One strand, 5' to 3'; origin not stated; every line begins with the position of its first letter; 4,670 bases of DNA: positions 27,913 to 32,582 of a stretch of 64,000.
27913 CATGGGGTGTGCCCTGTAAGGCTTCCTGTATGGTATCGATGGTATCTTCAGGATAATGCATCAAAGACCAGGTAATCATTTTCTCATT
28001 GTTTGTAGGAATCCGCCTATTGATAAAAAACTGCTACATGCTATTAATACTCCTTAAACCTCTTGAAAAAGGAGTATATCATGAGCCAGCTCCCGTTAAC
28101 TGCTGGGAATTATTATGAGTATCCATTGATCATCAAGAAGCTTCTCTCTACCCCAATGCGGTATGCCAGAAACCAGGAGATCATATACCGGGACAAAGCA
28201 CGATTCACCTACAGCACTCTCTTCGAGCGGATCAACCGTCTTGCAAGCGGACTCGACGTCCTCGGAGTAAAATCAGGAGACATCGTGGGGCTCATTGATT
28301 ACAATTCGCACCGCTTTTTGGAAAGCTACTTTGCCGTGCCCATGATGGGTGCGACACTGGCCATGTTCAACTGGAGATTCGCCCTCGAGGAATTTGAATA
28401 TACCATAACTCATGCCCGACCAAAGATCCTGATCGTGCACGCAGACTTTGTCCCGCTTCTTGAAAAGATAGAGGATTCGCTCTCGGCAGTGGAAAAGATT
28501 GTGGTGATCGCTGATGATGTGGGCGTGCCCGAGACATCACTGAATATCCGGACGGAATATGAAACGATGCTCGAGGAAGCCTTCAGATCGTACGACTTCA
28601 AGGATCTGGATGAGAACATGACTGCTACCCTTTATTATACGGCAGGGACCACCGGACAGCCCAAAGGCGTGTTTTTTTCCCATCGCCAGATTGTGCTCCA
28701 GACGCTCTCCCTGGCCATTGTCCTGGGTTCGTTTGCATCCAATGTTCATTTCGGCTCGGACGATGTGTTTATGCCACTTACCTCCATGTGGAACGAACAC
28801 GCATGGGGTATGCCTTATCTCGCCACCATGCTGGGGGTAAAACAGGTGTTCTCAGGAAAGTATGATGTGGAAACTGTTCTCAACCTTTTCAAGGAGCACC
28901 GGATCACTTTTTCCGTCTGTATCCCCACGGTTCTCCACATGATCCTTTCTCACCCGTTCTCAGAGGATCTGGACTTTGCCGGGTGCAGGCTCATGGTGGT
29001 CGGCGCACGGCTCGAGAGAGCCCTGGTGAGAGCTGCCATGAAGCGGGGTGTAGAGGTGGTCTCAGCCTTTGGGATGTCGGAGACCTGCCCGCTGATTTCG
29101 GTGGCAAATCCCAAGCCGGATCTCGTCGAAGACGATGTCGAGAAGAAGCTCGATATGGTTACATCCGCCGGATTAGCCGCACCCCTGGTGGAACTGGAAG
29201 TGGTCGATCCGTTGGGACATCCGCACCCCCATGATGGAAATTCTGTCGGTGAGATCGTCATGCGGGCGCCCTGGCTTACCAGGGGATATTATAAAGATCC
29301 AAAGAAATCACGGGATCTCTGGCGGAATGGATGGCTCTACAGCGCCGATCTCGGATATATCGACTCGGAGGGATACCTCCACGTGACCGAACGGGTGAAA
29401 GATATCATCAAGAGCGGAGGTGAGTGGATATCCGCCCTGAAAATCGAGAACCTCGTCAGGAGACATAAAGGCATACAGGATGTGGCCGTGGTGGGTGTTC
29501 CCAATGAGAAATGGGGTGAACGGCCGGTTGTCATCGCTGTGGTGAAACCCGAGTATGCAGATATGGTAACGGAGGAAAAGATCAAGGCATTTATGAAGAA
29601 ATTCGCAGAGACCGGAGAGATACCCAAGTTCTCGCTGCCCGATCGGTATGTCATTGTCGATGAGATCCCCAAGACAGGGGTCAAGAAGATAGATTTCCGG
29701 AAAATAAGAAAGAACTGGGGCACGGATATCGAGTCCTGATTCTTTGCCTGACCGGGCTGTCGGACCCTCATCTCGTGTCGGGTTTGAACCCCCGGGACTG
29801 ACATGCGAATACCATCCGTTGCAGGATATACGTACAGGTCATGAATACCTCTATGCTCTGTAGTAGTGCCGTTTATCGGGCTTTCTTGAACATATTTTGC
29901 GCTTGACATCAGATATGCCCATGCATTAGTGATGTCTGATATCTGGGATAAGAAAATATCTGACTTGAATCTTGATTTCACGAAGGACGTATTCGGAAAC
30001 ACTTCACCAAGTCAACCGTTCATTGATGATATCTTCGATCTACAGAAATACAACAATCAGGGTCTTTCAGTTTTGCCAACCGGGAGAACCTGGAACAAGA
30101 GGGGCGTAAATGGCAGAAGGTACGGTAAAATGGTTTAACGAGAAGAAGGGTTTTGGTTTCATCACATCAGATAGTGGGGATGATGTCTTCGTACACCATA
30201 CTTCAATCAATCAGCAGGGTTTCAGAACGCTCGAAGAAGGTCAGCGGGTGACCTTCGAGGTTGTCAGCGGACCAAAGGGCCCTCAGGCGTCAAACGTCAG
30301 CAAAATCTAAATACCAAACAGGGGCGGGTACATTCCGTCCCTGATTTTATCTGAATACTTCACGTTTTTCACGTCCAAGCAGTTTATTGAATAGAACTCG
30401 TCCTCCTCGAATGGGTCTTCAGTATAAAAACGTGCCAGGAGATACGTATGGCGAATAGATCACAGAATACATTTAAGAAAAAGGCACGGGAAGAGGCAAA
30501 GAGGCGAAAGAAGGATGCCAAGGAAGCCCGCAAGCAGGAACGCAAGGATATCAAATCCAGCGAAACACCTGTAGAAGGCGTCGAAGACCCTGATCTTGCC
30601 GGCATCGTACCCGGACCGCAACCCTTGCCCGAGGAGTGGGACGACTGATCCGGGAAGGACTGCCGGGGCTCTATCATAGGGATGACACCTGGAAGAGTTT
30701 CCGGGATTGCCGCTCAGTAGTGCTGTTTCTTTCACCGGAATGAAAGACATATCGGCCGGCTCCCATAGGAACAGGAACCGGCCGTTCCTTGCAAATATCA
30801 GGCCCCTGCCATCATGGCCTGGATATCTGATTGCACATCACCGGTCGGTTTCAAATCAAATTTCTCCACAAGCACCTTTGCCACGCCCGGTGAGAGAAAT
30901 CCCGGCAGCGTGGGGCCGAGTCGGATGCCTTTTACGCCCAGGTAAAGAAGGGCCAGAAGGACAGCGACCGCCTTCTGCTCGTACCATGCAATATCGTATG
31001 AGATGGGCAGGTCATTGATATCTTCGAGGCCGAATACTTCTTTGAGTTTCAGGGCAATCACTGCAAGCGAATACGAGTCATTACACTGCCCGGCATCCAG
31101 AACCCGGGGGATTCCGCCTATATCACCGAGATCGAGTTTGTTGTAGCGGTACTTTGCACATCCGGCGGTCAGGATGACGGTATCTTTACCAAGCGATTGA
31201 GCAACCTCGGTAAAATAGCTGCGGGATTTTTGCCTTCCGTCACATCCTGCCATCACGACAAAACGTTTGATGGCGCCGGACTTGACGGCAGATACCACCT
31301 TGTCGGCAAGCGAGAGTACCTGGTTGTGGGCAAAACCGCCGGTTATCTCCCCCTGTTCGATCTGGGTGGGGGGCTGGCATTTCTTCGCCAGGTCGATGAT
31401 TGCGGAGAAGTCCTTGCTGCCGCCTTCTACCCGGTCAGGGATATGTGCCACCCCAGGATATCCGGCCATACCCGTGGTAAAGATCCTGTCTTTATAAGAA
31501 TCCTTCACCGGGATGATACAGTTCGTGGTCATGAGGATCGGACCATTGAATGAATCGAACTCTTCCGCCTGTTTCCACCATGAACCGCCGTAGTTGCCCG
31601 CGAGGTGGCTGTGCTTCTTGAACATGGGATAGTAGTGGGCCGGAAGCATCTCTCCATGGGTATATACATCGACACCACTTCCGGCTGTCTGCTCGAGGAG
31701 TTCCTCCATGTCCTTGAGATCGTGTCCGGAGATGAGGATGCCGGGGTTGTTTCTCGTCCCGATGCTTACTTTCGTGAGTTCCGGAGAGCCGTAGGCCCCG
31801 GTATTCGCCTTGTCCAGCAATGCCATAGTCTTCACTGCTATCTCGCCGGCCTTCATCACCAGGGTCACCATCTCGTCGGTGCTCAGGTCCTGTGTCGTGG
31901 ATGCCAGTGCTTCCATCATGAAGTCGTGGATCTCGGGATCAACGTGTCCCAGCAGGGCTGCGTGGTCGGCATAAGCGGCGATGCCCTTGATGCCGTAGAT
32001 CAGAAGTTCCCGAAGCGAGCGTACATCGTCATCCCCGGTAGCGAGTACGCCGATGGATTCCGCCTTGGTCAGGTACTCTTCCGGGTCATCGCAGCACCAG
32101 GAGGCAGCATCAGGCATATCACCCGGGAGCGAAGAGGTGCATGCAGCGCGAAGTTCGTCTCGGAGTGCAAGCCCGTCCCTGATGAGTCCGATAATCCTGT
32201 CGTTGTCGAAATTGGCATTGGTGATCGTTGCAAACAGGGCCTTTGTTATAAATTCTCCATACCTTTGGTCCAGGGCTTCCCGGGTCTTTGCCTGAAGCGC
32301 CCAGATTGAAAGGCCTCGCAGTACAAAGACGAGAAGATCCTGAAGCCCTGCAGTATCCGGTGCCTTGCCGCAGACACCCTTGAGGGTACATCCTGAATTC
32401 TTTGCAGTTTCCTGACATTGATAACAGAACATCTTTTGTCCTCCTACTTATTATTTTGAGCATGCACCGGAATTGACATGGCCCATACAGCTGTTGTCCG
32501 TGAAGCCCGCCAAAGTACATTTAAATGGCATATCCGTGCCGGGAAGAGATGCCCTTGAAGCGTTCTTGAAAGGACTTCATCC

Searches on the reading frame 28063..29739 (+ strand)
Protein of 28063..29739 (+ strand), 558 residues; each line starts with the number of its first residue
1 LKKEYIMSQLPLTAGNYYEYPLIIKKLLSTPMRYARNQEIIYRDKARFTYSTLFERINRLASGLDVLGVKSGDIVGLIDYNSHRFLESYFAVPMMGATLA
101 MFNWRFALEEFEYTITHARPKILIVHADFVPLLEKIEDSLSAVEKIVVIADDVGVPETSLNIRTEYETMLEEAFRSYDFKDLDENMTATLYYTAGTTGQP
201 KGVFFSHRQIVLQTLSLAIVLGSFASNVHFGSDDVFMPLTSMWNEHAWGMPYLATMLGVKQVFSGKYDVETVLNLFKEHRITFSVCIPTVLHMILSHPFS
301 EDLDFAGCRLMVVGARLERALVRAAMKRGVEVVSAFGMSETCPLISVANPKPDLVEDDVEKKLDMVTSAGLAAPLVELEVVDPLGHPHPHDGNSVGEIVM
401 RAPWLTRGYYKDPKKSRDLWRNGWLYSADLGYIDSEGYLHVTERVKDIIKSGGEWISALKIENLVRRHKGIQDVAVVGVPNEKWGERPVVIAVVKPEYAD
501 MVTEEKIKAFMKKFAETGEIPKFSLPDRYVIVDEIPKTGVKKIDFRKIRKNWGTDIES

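Call 20: search_protein_families(library=pfam, proteins=[window:28063-29739:+])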
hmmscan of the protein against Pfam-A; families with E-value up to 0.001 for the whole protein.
window:28063-29739:+ (558 aa): 2 families
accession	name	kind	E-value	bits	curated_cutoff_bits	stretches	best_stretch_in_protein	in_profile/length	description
PF00501.34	AMP-binding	-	6.4e-69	233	29.9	1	38-410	11-384/384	AMP-binding enzyme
PF13193.12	AMP-binding_C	-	1.3e-16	61.7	24.5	1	460-542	1-76/76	AMP-binding enzyme C-terminal domain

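Call 45: search_protein_families(library=ncbifam, proteins=[window:28063-29739:+])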
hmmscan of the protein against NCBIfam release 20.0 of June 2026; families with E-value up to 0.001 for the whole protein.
window:28063-29739:+ (558 aa): 103 families (the best 25 are shown)
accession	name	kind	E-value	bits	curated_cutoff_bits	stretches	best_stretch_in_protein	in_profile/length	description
NF004837.0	PRK06187.1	subfamily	8.6e-164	545.7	476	1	18-552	4-522/531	long-chain-fatty-acid--CoA ligase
NF004674.0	PRK06018.1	subfamily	3.5e-111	372.6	766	1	17-552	5-534/544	long-chain-fatty-acid--CoA ligase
NF005426.0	PRK07008.1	equivalog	4.4e-110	368.9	822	1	14-551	6-534/545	3-(methylthio)propionyl-CoA ligase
NF006020.0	PRK08162.1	subfamily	5e-88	295.8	677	1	29-550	27-536/545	acyl-CoA synthetase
NF006182.0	PRK08316.1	subfamily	2.5e-79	267.1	663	1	33-554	22-519/523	fatty acyl-CoA synthetase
NF004143.0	PRK05620.1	equivalog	1.3e-70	238.4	852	1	43-551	32-554/576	long-chain fatty-acid--CoA ligase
NF002966.0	PRK03640.1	equivalog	4.4e-66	223.4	556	1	36-550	16-478/483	o-succinylbenzoate--CoA ligase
NF005676.0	PRK07470.1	equivalog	7.6e-66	222.8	774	1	27-551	25-528/544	acyl-CoA synthetase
NF009233.0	PRK12583.1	subfamily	1.3e-65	221.9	832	1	26-550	23-548/558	fatty acid CoA ligase family protein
NF005307.0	PRK06839.1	equivalog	8.5e-64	216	748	1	41-546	21-487/496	o-succinylbenzoate--CoA ligase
NF004797.0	PRK06145.1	equivalog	4.2e-63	213.4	850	1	38-552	19-495/499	acyl-CoA synthetase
NF004114.0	PRK05605.1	equivalog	1.1e-60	205.5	766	2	175-551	207-568/575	long-chain-fatty-acid--CoA ligase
NF004758.0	PRK06087.1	equivalog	6.6e-60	203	736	1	35-551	37-534/548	medium-chain fatty-acid--CoA ligase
NF005801.1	PRK07656.1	equivalog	3.1e-59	200.9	657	1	34-543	13-494/500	FadD3 family acyl-CoA ligase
NF052269.1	Staph_lig_FadD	equivalog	5.1e-58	196.6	650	1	45-551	25-492/499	long-chain-fatty-acid--CoA ligase FadD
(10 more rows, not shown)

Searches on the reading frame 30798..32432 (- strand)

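Call 20: search_protein_families(library=pfam, proteins=[window:30798-32432:-])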
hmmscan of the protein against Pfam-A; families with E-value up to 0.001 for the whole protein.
window:30798-32432:- (544 aa): 1 family
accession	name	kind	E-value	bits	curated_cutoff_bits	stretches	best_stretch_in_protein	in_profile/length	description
PF03063.25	Prismane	-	1.9e-172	574.9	27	1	1-538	1-513/513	Prismane/CO dehydrogenase family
